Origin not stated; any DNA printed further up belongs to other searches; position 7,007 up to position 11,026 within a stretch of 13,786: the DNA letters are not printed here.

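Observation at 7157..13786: A 6.6-kb open reading frame missing from the ORF track is the 5' part of an NRPS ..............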

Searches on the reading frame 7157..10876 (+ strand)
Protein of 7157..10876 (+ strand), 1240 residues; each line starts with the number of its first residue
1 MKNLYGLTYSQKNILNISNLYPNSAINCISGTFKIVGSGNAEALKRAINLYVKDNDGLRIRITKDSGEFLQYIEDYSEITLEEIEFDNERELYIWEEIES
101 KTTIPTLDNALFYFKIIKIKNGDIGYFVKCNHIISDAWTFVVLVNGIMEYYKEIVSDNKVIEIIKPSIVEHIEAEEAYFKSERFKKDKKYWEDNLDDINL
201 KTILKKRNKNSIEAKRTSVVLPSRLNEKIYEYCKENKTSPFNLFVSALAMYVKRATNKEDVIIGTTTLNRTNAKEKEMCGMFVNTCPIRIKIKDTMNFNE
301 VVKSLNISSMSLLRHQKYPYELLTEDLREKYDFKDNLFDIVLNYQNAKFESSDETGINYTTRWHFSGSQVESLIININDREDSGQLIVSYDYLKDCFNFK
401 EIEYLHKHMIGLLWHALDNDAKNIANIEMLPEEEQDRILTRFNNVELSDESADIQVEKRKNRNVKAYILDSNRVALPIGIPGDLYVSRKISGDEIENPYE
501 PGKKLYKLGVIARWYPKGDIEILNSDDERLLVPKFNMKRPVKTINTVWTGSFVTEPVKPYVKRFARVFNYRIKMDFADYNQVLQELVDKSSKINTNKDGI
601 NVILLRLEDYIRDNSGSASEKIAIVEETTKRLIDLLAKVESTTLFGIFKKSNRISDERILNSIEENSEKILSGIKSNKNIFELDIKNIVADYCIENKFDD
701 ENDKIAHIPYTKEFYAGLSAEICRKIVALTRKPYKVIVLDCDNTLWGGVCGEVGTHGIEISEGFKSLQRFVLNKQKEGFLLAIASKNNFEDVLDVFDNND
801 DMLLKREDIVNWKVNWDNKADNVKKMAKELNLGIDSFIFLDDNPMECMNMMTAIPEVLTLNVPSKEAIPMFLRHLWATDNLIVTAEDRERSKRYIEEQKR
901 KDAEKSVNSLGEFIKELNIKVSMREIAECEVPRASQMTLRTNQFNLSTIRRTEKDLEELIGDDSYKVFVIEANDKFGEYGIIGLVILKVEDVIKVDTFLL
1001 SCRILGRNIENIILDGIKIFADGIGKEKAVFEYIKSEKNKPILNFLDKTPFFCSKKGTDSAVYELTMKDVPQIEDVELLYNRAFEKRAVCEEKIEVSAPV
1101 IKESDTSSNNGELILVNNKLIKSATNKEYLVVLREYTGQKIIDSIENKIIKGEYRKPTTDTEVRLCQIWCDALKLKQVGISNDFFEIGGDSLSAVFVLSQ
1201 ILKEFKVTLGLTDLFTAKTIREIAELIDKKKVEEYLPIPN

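Call 8: find_homologous_proteins(query=window:7157-10876:+, max_evalue=1e-10)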
Query window:7157-10876:+ (1240 aa): 423 proteins with E <= 1e-10 among 8000 candidates; the best 120 are listed.
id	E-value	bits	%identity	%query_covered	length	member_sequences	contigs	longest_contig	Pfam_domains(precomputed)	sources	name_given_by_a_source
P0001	0.0e+0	1053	43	99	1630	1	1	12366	PF00668.26,PF00550.32,PF07993.19,PF01370.28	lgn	-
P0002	0.0e+0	1048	44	88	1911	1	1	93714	PF00668.26,PF13669.13,PF00550.32,PF01073.26,PF03031.25,PF07993.19,PF00903.32,PF01370.28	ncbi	ncbi:MAG: thioester reductase domain-containing protein [Deltaproteobacteria bacterium]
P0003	0.0e+0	1043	42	99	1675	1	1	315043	PF00668.26,PF00550.32,PF01073.26,PF07993.19,PF01370.28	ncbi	ncbi:MAG: thioester reductase domain-containing protein [Ignavibacteriales bacterium]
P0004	0.0e+0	1034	42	99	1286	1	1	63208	PF00668.26,PF00550.32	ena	-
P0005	0.0e+0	1033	45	87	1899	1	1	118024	PF00668.26,PF13669.13,PF00550.32,PF01073.26,PF07993.19,PF01370.28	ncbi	-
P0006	0.0e+0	1012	43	88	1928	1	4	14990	PF00668.26,PF22677.3,PF13669.13,PF00550.32,PF03031.25,PF00903.32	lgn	-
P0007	4.0e-164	566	42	36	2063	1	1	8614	PF00668.26,PF00550.32,PF00501.35,PF13193.13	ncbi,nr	ncbi:MAG: amino acid adenylation domain-containing protein [Eubacteriales bacterium]|nr:amino acid a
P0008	5.3e-158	546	44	36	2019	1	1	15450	PF00668.26,PF00550.32,PF00501.35,PF13193.13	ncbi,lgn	-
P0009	4.8e-153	529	40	36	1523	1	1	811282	PF00668.26,PF00550.32,PF00501.35,PF13193.13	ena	-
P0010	2.5e-146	507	46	36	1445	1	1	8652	PF00668.26,PF04321.24,PF00550.32,PF01073.26,PF00501.35,PF13193.13,PF07993.19,PF01370.28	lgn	-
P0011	4.1e-146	507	46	36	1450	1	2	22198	PF00668.26,PF04321.24,PF00550.32,PF01073.26,PF00501.35,PF13193.13,PF07993.19,PF01370.28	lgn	-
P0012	1.8e-144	501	45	36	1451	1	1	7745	PF00668.26,PF04321.24,PF00550.32,PF01073.26,PF00501.35,PF13193.13,PF07993.19,PF01370.28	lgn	-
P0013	2.3e-144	501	45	36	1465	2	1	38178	PF00668.26,PF04321.24,PF00550.32,PF01073.26,PF00501.35,PF13193.13,PF07993.19,PF01370.28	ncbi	-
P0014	3.1e-144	500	46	36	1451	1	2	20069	PF00668.26,PF04321.24,PF00550.32,PF01073.26,PF00501.35,PF13193.13,PF07993.19,PF01370.28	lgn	-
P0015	4.0e-144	500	45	35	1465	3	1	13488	PF00668.26,PF04321.24,PF00550.32,PF01073.26,PF00501.35,PF13193.13,PF07993.19,PF01370.28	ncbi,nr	ncbi:MAG: hypothetical protein K0Q48_797 [Bacillota bacterium]|nr:hypothetical protein [Bacillota ba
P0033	6.0e-140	486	46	36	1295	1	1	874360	PF00668.26,PF00550.32,PF00501.35,PF00975.27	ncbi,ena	-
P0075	1.2e-121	426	39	36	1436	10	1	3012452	PF00668.26,PF04321.24,PF02719.22,PF00550.32,PF01073.26,PF00501.35,PF13193.13,PF07993.19,PF01370.28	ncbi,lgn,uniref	ncbi:amino acid adenylation domain-containing protein [Dehalobacter sp. TBBPA1]|uniref:non-ribosomal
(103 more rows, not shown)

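Call 17: find_related_loci(query=A1, collection=genome_contigs, flank=10000)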
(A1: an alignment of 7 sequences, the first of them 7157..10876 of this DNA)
Query A1 (1240 aa) in genome_contigs; peptide patterns used: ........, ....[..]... (x = any residue, [..] = any of these).
563 stretches matched a pattern; 476 encode a relative of the query (tblastn E <= 1e-3); the best 80 are kept; 75 distinct loci.
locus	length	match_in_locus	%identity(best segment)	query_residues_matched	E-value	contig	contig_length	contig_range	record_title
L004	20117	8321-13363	73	1-1239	0e+0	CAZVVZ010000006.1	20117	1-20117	MAG TPA_asm: uncultured Eubacteriales bacterium isolate binchicken_co323_231 genome assembly, contig: NODE_2586_length_2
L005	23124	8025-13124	66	4-1239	0e+0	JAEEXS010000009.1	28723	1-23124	MAG: Clostridia bacterium isolate Tb.RUG.527 NODE_6242_length_28723_cov_0.983424, whole genome shotgun sequence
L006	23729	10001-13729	42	5-1227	0e+0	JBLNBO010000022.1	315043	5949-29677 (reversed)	MAG: Ignavibacteriales bacterium isolate MAG149 PRJNA951521_bin10_renamed_21, whole genome shotgun sequence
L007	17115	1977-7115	40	5-1235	0e+0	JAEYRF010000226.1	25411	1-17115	MAG: Bacillota bacterium isolate OH_CBB_50 k127_1151980, whole genome shotgun sequence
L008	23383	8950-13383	44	5-1227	0e+0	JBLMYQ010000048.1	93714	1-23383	MAG: Deltaproteobacteria bacterium isolate MAG225 PRJNA951521_bin9_renamed_47, whole genome shotgun sequence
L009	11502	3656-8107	44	5-1227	0e+0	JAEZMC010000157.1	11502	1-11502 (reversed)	MAG: Bacillota bacterium isolate OH_CDB_98 k127_2371628, whole genome shotgun sequence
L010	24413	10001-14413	44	5-1227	0e+0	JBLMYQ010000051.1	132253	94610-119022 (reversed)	MAG: Deltaproteobacteria bacterium isolate MAG225 PRJNA951521_bin9_renamed_50, whole genome shotgun sequence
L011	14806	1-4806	42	116-1238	0e+0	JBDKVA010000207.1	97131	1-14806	MAG: Clostridiaceae bacterium isolate 8_bin.75 c_000001895275, whole genome shotgun sequence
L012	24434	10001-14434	45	5-1227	0e+0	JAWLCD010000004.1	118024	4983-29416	MAG: Clostridia bacterium isolate 15dZY3.bin.29 NODE_326_length_118024_cov_7.306093, whole genome shotgun sequence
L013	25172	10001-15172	31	1-1231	8e-170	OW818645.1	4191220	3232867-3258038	metagenome genome assembly, chromosome: 1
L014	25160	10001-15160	41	3-1238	0e+0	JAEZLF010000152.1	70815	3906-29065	MAG: Bacillota bacterium isolate OH_CDB_60 k127_2375163, whole genome shotgun sequence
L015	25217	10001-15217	41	4-1235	0e+0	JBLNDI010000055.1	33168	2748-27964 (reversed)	MAG: Bacillota bacterium isolate MAG103 PRJNA950955_bin12_renamed_54, whole genome shotgun sequence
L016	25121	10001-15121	31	1-1231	3e-173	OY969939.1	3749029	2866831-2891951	MAG: uncultured Eubacteriales bacterium isolate MFD03899.bin.2.43 genome assembly, chromosome: 1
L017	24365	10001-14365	39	5-1238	1e-154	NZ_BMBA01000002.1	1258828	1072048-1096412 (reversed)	Clostridium zeae strain CSC2 sequence02, whole genome shotgun sequence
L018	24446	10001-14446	37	2-1238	1e-143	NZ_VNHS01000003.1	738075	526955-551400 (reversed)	Paenibacillus methanolicus strain BL24 Ga0116934_103, whole genome shotgun sequence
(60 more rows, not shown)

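Call 20: search_protein_families(library=pfam, proteins=[L004:15759-17537:+, L004:17552-18574:+, L004:18680-19687:-, L004:5802-7028:+, L005:15527-17287:+, L005:17291-18313:+, L005:18377-18892:+, L005:18917-19423:+, L005:19663-21030:+, L005:21042-21815:+], max_evalue=0.001)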
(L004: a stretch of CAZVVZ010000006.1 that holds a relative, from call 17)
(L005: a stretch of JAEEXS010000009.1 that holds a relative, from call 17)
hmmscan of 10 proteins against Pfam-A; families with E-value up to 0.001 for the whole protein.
L004:15759-17537:+ (592 aa): 5 families
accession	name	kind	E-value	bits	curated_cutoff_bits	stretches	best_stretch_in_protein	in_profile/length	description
PF16927.11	HisKA_7TM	-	4.9e-32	112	28.6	1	18-242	3-224/224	N-terminal 7TM region of histidine kinase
PF02518.31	HATPase_c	-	4.6e-20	72.6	26.4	1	484-590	3-110/111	Histidine kinase-, DNA gyrase B-, and HSP90-like ATPase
PF00512.31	HisKA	-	1.7e-07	31.6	26.9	1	375-432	2-58/66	His Kinase A (phospho-acceptor) domain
PF13426.13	PAS_9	-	0.0001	23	27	1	254-358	2-103/103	PAS domain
PF13188.13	PAS_8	-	0.00028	21.1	21.8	1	245-285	3-39/65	PAS domain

L004:17552-18574:+ (340 aa): 1 family
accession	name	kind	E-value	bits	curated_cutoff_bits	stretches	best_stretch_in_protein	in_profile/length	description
PF00072.30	Response_reg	-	1.5e-16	61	30.2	1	12-121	1-109/111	Response regulator receiver domain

L004:18680-19687:- (335 aa): 1 family
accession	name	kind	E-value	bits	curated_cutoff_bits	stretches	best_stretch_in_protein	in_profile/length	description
PF00574.28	CLP_protease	-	9.1e-17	61.9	20.2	1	162-321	21-176/182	Clp protease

L004:5802-7028:+ (408 aa): 2 families
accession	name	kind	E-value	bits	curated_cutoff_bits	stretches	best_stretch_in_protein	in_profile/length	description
PF13635.12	DUF4143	-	3e-43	147.8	28.1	1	201-360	1-160/160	Domain of unknown function (DUF4143)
PF13173.12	AAA_14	-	3.6e-26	92.1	27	1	21-137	4-128/129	AAA domain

L005:15527-17287:+ (586 aa): 5 families
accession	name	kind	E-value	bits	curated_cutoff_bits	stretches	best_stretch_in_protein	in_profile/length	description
PF16927.11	HisKA_7TM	-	8.7e-32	111.2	28.6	1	10-235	2-224/224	N-terminal 7TM region of histidine kinase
PF02518.31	HATPase_c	-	4.1e-18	66.3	26.4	1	477-583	3-110/111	Histidine kinase-, DNA gyrase B-, and HSP90-like ATPase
PF00512.31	HisKA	-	6.5e-08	32.9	26.9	1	368-425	2-58/66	His Kinase A (phospho-acceptor) domain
PF13426.13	PAS_9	-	0.00023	21.8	27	1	247-351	2-103/103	PAS domain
PF13188.13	PAS_8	-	0.00059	20.1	21.8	0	238-277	3-38/65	PAS domain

L005:17291-18313:+ (340 aa): 1 family
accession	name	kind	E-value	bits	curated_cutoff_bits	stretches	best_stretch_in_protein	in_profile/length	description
PF00072.30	Response_reg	-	3.2e-18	66.3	30.2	1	12-122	1-110/111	Response regulator receiver domain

L005:18377-18892:+ (171 aa): 5 families
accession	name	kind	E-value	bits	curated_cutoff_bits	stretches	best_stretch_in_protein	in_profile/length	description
PF00583.31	Acetyltransf_1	-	1.4e-15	58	20.7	1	57-144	31-115/116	Acetyltransferase (GNAT) family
PF08445.16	FR47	-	4e-11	43.2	22.1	1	77-151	10-83/86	FR47-like protein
PF13508.13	Acetyltransf_7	-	6.9e-11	42.8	27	1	59-144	3-81/84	Acetyltransferase (GNAT) domain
PF13673.13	Acetyltransf_10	-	3.9e-09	37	23.6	1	58-160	30-121/128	Acetyltransferase (GNAT) domain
PF13420.13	Acetyltransf_4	-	1.8e-06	28.5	24.3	1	2-144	1-133/155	Acetyltransferase (GNAT) domain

L005:18917-19423:+ (168 aa): 1 family
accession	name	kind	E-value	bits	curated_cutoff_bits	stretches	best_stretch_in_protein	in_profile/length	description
PF00293.34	NUDIX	-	3.7e-13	50.1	21.1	1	20-141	2-119/134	NUDIX domain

L005:19663-21030:+ (455 aa): 1 family
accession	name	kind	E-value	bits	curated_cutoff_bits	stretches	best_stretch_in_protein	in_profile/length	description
PF00275.25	EPSP_synthase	-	7.8e-95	318.5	22.8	1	45-444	2-417/417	EPSP synthase (3-phosphoshikimate 1-carboxyvinyltransferase)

L005:21042-21815:+ (257 aa): 1 family
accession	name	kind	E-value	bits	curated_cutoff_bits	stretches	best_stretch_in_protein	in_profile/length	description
PF08478.15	POTRA_1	-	7.2e-17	61.9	23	1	44-111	1-68/69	POTRA domain, FtsQ-type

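Call 28: search_protein_families(library=pfam, proteins=[L015:17710-19656:+, L015:19660-21168:+, L015:21341-23164:+, L015:7362-9800:+, L015:6815-7333:+, L015:6185-6796:+, L015:5317-6201:+, L015:4723-5295:+, L006:16827-18065:+, L014:23695-24351:+], max_evalue=0.001)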
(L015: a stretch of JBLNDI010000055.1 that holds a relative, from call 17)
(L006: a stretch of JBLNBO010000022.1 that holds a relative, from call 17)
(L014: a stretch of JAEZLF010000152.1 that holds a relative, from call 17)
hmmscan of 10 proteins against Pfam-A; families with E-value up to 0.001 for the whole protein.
L015:17710-19656:+ (648 aa): 4 families
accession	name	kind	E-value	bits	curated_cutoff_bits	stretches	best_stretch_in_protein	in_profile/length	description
PF16927.11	HisKA_7TM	-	1.5e-31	110.4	28.6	1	10-235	2-224/224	N-terminal 7TM region of histidine kinase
PF02518.31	HATPase_c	-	3.2e-18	66.6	26.4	1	536-639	4-108/111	Histidine kinase-, DNA gyrase B-, and HSP90-like ATPase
PF08448.16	PAS_4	-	0.0004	21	23.1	0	245-337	4-91/110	PAS fold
PF00512.31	HisKA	-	0.00081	19.8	26.9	0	406-434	2-30/66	His Kinase A (phospho-acceptor) domain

L015:19660-21168:+ (502 aa): 4 families
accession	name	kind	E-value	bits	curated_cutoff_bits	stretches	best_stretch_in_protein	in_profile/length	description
PF13487.12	HD_5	-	4.1e-35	121.5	27.2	1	312-477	2-170/170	HD domain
PF11849.14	DUF3369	-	4.3e-34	118.7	27.2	1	126-286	3-166/168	Domain of unknown function (DUF3369)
PF01966.28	HD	-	7.9e-20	71.7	22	1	326-446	3-116/116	HD domain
PF00072.30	Response_reg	-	1.6e-15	57.7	30.2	1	14-122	1-108/111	Response regulator receiver domain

L015:21341-23164:+ (607 aa): 7 families
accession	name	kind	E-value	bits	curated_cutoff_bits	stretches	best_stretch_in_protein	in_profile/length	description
PF00009.33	GTP_EFTU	-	1.7e-55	188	26.5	1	7-192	2-181/188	Elongation factor Tu GTP binding domain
PF21018.2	BipA_C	-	4e-48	162.2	23.8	1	487-595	1-109/110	TypA/BipA C-terminal domain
PF00679.30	EFG_C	-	7.2e-23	80.9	27.9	1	399-482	2-85/89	Elongation factor G C-terminus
PF03144.31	GTP_EFTU_D2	-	1.8e-12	47.9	30.3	1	222-292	1-73/73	Elongation factor Tu domain 2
PF22042.2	EF-G_D2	-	3.8e-10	40.2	27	1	210-293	4-83/84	Elongation factor G domain 2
PF01926.29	MMR_HSR1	-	9.5e-06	26.1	21.9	1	50-132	25-113/113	50S ribosome-binding GTPase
PF14492.12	EFG_III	-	3.5e-05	24.2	27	1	332-385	19-73/75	Elongation Factor G, domain III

L015:7362-9800:+ (812 aa): 4 families
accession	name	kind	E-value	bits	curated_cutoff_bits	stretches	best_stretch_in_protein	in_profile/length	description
PF00488.27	MutS_V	-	2.2e-35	122.8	30.2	1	351-532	2-185/188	MutS domain V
PF01713.27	Smr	-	1.2e-26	93.1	25.7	1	738-812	2-77/77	Smr domain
PF20297.4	MSSS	-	7.8e-14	51.5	26.8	1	666-707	1-42/42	MutS2 and Smr-associated SH3 domain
PF05192.23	MutS_III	-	6.5e-06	27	34.1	1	78-300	74-192/194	MutS domain III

L015:6815-7333:+ (172 aa): 0 families

L015:6185-6796:+ (203 aa): 4 families
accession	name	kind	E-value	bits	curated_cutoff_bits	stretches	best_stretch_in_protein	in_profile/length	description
PF00226.36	DnaJ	-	2.6e-18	66.3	27.8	1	3-61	1-56/63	DnaJ domain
PF07719.23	TPR_2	-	0.0002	21.7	27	1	112-145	1-34/34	Tetratricopeptide repeat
PF13428.12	TPR_14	-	0.00053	20.9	23.5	0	115-153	4-42/44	Tetratricopeptide repeat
PF00515.34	TPR_1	-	0.0009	19.4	27.8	0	112-145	1-34/34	Tetratricopeptide repeat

L015:5317-6201:+ (294 aa): 1 family
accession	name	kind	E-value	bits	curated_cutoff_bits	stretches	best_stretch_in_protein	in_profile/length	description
PF18937.5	DUF5685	-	1.4e-95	320.2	26.7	1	1-279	1-271/272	Family of unknown function (DUF5685)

L015:4723-5295:+ (190 aa): 2 families
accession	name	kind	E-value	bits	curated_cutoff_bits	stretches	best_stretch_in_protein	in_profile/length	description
PF01066.26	CDP-OH_P_transf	-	1.8e-37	129.5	22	1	6-165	1-148/152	CDP-alcohol phosphatidyltransferase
PF01864.22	CarS-like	-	0.00033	21.1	22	1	10-113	65-167/175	CDP-archaeol synthase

L006:16827-18065:+ (412 aa): 3 families
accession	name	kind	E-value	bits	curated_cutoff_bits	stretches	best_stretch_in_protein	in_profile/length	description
PF02518.31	HATPase_c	-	8.5e-21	74.9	26.4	1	304-410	3-110/111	Histidine kinase-, DNA gyrase B-, and HSP90-like ATPase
PF00072.30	Response_reg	-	4e-18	66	30.2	1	18-125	1-107/111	Response regulator receiver domain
PF13589.12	HATPase_c_3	-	2.7e-05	24.7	25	1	307-370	3-64/137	Histidine kinase-, DNA gyrase B-, and HSP90-like ATPase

L014:23695-24351:+ (218 aa): 10 families
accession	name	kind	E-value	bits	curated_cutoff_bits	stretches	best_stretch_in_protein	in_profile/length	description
PF01596.23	Methyltransf_3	-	7.1e-33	114.1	22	1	22-211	11-203/204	O-methyltransferase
PF13578.12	Methyltransf_24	-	5.6e-14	53.3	26.3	1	58-159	1-105/105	Methyltransferase domain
PF01135.25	PCMT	-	4.4e-13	49.9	20.3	1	42-155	63-170/210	Protein-L-isoaspartate(D-aspartate) O-methyltransferase (PCMT)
PF13847.12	Methyltransf_31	-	1.1e-12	48.2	27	1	55-160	5-113/145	Methyltransferase domain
PF13649.12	Methyltransf_25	-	1.4e-10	42.1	27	1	57-152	1-97/97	Methyltransferase domain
PF08241.18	Methyltransf_11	-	2.4e-08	34.9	21.2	1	58-155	1-94/95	Methyltransferase domain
PF08704.16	GCD14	-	1.2e-06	28.8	26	1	50-133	37-122/247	tRNA methyltransferase complex GCD14 subunit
PF02475.24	TRM5-TYW2_MTfase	-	1.4e-05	25.5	28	1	60-154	43-133/164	TRM5/TYW2 methyltransferase domain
PF01189.24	Methyltr_RsmB-F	-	0.00033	20.8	27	1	56-132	11-87/199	16S rRNA methyltransferase RsmB/F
PF01209.24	Ubie_methyltran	-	0.00042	20.2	20.1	1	53-155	47-150/233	ubiE/COQ5 methyltransferase family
